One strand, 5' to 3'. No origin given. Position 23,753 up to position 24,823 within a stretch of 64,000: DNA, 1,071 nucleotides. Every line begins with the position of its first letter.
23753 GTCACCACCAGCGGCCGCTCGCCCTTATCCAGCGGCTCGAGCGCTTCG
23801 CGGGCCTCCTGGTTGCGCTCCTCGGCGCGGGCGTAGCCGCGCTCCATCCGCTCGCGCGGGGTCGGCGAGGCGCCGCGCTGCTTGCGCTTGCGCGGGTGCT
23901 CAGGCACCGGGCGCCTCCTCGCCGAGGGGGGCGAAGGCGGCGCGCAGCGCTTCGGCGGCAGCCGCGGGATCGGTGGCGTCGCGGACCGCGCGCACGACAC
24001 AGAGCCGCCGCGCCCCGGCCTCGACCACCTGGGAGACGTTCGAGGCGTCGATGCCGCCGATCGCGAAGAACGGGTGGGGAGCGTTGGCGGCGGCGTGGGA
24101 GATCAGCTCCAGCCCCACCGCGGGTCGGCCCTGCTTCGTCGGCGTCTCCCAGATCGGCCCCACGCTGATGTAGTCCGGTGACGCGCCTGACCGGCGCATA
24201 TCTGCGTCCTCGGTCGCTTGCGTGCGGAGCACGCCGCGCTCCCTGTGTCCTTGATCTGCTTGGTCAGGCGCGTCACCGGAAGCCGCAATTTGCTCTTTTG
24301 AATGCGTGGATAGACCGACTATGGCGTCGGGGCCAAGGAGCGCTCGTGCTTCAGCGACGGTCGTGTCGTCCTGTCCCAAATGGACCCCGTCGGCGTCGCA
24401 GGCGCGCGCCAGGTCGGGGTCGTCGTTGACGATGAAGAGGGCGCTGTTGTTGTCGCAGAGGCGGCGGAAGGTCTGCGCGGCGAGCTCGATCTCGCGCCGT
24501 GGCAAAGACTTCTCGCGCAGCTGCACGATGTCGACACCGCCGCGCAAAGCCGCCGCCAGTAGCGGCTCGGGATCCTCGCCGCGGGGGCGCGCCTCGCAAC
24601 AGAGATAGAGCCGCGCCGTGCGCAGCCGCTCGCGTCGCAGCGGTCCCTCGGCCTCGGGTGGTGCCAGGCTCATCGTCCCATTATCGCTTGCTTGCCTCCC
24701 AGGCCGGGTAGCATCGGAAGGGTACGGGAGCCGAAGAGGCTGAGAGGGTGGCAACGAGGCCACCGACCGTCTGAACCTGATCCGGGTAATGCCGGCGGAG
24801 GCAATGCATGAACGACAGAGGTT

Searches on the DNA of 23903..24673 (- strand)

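Call 63: search_with_rna_model(model_id=R1, sources=[L001, L002, L005, L006, L007, L008, L009, L010, L011, L012, L013, L014, L015, L016, L017, L018, L019, L020, L021, L022, L023, L024, L025, L026, L027, L028, L029, L030, L031, L032, L033, L034, L035, L036, L037, L038, L039, L040, L041, L042, L043, L044, L045, L046, L047, L048, L049, L050, L051, L052, L053, L054, L055, L056, L057, L058, L059, L060, L061, L062, L063, L064, L065, L066, L067, L068, L069, L070, L071, L072, L073, L074, L075, L076, L077, L078, L079, L080, L081, L082, L083, L084, L085, L086, L087, L088, L089, L090, L091, L092, L093, L094, L095, L096, L097, L098, L099, L100], max_evalue=0.01)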
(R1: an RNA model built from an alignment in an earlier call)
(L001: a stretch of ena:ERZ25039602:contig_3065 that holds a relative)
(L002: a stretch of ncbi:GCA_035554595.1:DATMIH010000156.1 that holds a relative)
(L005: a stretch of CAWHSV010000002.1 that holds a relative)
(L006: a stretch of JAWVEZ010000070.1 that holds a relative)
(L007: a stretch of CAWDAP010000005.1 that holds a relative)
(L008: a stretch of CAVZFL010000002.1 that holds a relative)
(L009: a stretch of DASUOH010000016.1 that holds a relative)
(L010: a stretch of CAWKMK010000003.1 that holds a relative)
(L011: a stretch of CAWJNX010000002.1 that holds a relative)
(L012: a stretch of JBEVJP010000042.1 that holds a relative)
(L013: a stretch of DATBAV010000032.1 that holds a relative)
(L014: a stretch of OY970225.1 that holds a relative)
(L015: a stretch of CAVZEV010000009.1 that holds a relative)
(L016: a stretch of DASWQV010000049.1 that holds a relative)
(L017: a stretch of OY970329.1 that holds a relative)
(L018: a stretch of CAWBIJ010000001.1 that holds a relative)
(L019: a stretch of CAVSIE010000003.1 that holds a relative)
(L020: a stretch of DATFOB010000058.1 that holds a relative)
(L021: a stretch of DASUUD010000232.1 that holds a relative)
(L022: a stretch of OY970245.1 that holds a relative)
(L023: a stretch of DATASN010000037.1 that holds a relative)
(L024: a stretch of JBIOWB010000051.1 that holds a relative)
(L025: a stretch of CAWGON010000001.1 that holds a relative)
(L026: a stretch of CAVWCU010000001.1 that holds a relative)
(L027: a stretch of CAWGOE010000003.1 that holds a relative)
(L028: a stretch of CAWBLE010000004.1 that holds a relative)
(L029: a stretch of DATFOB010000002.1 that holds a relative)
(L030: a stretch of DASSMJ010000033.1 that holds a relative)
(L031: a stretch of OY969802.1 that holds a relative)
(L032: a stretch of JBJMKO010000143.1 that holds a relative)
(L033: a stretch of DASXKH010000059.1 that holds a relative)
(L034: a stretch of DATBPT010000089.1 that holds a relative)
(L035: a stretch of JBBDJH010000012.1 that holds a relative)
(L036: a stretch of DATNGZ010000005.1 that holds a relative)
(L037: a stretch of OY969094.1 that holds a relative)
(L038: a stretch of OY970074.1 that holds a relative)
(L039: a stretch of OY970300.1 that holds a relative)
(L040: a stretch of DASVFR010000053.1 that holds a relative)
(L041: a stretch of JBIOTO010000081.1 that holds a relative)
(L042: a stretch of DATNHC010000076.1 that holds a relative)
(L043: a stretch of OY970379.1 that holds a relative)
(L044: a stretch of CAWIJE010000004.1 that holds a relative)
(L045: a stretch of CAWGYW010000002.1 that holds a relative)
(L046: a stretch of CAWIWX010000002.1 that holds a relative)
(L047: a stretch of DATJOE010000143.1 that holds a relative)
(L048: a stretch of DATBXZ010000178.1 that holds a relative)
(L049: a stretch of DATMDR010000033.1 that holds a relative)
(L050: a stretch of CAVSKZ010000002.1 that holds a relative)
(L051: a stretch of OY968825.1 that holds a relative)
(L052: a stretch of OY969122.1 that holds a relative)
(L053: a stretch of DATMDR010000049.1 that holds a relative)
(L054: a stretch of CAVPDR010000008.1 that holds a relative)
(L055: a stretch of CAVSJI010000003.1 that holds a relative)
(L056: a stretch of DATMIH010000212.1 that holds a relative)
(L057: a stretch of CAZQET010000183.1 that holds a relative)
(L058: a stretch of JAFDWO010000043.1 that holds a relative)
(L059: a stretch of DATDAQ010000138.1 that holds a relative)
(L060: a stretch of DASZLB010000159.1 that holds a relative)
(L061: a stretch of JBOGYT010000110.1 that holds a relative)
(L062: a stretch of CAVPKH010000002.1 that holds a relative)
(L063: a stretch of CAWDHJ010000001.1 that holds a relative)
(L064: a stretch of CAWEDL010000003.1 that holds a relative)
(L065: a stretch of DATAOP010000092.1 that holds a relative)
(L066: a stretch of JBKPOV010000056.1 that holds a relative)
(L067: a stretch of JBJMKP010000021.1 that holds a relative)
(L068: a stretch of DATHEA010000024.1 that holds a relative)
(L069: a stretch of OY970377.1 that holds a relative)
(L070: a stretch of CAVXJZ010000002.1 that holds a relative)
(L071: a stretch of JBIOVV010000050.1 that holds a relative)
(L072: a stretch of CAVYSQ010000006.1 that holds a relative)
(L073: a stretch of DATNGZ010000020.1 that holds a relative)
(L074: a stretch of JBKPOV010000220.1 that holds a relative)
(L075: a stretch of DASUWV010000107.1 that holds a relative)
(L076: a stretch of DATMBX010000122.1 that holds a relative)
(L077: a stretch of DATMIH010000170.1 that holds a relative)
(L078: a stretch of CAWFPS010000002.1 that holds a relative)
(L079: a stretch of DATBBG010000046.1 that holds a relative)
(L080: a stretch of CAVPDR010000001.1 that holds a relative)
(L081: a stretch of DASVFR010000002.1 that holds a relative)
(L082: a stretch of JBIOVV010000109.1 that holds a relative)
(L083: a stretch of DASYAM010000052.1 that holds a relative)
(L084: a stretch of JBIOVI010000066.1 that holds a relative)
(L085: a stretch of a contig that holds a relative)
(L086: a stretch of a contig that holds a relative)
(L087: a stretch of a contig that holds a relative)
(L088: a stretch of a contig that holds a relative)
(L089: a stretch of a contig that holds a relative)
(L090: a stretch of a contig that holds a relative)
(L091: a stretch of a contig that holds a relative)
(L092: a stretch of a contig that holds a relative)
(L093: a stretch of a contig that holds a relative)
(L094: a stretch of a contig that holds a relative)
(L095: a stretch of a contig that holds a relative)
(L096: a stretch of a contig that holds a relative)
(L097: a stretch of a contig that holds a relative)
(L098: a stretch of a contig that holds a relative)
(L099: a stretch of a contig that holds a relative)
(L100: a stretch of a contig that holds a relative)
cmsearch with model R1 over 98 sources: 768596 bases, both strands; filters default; matches with E-value up to 0.01: 103.
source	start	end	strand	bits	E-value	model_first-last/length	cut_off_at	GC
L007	228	291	+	94.1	4.5e-21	1-64/64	no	0.73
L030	6570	6633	-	93.9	5.2e-21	1-64/64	no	0.7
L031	3855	3918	-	93.8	5.3e-21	1-64/64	no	0.72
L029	5258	5321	-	93.7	5.7e-21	1-64/64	no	0.7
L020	4962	5025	-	93.6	6.1e-21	1-64/64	no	0.7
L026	6449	6512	+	93.6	6.2e-21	1-64/64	no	0.67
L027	2481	2544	-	93.6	6.2e-21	1-64/64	no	0.67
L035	2206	2269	+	93.6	6.2e-21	1-64/64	no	0.67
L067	28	91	-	93.6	6.2e-21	1-64/64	no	0.67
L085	4173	4236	-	93.6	6.2e-21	1-64/64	no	0.67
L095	5392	5455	+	93.6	6.2e-21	1-64/64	no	0.67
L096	3113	3176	+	93.6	6.2e-21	1-64/64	no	0.67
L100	5574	5637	-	93.4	7e-21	1-64/64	no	0.72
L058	4981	5044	+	93.3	7.5e-21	1-64/64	no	0.73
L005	4417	4480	-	93.1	8.3e-21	1-64/64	no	0.66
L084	4390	4453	+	93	8.9e-21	1-64/64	no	0.69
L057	6846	6909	+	92.9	9.1e-21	1-64/64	no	0.66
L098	3268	3331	+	92.7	1.1e-20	1-64/64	no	0.72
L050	4932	4995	-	92.5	1.2e-20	1-64/64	no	0.73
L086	1165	1228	+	92.5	1.2e-20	1-64/64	no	0.7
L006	1031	1094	+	92.4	1.2e-20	1-64/64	no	0.69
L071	2662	2725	-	92.4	1.2e-20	1-64/64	no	0.69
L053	7321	7384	+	92.4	1.2e-20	1-64/64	no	0.73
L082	1340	1403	+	92.2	1.4e-20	1-64/64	no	0.7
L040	3071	3134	-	92.2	1.4e-20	1-64/64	no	0.75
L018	2970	3033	-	92.1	1.5e-20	1-64/64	no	0.77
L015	7242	7305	-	92.1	1.5e-20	1-64/64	no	0.67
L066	3757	3820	+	92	1.6e-20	1-64/64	no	0.69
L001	10415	10478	+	92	1.6e-20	1-64/64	no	0.67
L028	7193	7256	-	91.9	1.7e-20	1-64/64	no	0.69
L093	5122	5185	-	91.9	1.7e-20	1-64/64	no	0.73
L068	2173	2236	-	91.6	2e-20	1-64/64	no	0.73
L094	676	739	+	91.5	2.1e-20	1-64/64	no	0.73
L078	2638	2701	-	91.3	2.5e-20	1-64/64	no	0.69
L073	7656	7719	-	91.2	2.6e-20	1-64/64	no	0.66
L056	5594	5657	-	91.1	2.7e-20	1-64/64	no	0.69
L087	2266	2329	+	91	2.8e-20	1-64/64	no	0.72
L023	2813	2876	+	91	2.9e-20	1-64/64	no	0.69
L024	5752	5815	+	91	2.9e-20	1-64/64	no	0.69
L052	5502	5565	-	91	2.9e-20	1-64/64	no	0.69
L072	5215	5278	-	91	2.9e-20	1-64/64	no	0.69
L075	3231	3294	-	91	2.9e-20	1-64/64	no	0.69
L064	5681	5744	-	90.5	4e-20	1-64/64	no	0.7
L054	3770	3833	+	90.4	4.1e-20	1-64/64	no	0.66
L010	2407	2470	+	90.4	4.2e-20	1-64/64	no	0.72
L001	19609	19672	+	90.2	4.6e-20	1-64/64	no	0.72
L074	2937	3000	-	90.2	4.6e-20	1-64/64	no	0.75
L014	6512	6575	+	90.1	5.1e-20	1-64/64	no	0.67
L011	1506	1569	-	90.1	5.1e-20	1-64/64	no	0.72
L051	7452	7515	-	90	5.2e-20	1-64/64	no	0.73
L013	7784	7847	+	90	5.3e-20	1-64/64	no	0.69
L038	5114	5177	-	89.8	6.1e-20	1-64/64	no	0.8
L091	2739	2802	-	89.6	6.7e-20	1-64/64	no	0.69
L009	938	1001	+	89.6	6.7e-20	1-64/64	no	0.72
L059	7682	7745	+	89.4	7.8e-20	1-64/64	no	0.69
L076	5096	5159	+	89.3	7.9e-20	1-64/64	no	0.7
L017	4731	4794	-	88.8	1.1e-19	1-64/64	no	0.72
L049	4817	4880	-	88.6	1.3e-19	1-64/64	no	0.67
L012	2782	2845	+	88.2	1.6e-19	1-64/64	no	0.7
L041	7489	7552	-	88.2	1.6e-19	1-64/64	no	0.66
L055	5541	5604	+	87.8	2e-19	1-64/64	no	0.75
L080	3445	3508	+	87.8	2e-19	1-64/64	no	0.66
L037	5954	6017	+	87.7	2.2e-19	1-64/64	no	0.77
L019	6562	6625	-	87.6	2.3e-19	1-64/64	no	0.73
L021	92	155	+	86.9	3.5e-19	1-64/64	no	0.67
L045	2571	2635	-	86.7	3.8e-19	1-64/64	no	0.74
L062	7157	7220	+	86.4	4.6e-19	1-64/64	no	0.8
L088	4662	4725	+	86.3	4.8e-19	1-64/64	no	0.66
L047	2973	3036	-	85.3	9e-19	1-64/64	no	0.73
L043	7054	7117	+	85.2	9.4e-19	1-64/64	no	0.73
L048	264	327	-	84.3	1.6e-18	1-64/64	no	0.67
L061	4629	4692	+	84.3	1.7e-18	1-64/64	no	0.78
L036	5556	5618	-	83.9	2.1e-18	1-64/64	no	0.76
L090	2816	2879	+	83.9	2.1e-18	1-64/64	no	0.77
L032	3243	3306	-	83.6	2.6e-18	1-64/64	no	0.77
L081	6116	6179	+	83.4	2.8e-18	1-64/64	no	0.7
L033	4795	4858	-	83.3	3e-18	1-64/64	no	0.73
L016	5791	5854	+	83.3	3.1e-18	1-64/64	no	0.66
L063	6440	6504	-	83.2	3.2e-18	1-64/64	no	0.72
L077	806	869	+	83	3.7e-18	1-64/64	no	0.66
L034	5250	5313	+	82.9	3.8e-18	1-64/64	no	0.75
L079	6579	6641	-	82.6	4.5e-18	2-64/64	5'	0.7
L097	1783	1846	-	82.6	4.6e-18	1-64/64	no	0.69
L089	443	507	+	81.9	7e-18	1-64/64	no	0.69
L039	886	950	-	80.6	1.6e-17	1-64/64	no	0.66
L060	1559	1624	-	78.9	4.3e-17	1-64/64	no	0.74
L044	2373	2436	+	78.8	4.5e-17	1-64/64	no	0.73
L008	907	971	+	76.9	1.4e-16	1-64/64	no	0.65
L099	4269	4331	+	76.5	1.8e-16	1-64/64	no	0.67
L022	7771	7836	+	76.2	2.2e-16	1-64/64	no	0.74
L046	6328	6390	+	76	2.5e-16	1-64/64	no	0.68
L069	5217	5279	-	74.7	5.5e-16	1-64/64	no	0.67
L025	587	651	+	74.6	5.6e-16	1-64/64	no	0.72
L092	7521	7584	-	68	3.1e-14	1-64/64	no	0.67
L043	5334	5398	+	67.6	3.9e-14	1-64/64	no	0.65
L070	4187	4253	-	62.5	8.2e-13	1-64/64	no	0.66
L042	104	158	-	52.1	4.5e-10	1-64/64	no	0.71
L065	7960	8000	+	50.8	1e-09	1-41/64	3'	0.71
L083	6928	6990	-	48.6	3.6e-09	1-64/64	no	0.67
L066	4407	4471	-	46.4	1.4e-08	1-64/64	no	0.69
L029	5751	5815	+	44.9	3.4e-08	1-64/64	no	0.71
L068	5178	5242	-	38.4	1.8e-06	1-64/64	no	0.66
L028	7807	7890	+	38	2.2e-06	1-64/64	no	0.64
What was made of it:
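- About 5 additional unseeded copies occur in 769 kb of flanking DNA, roughly 1 per 100-150 kb (call 63).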
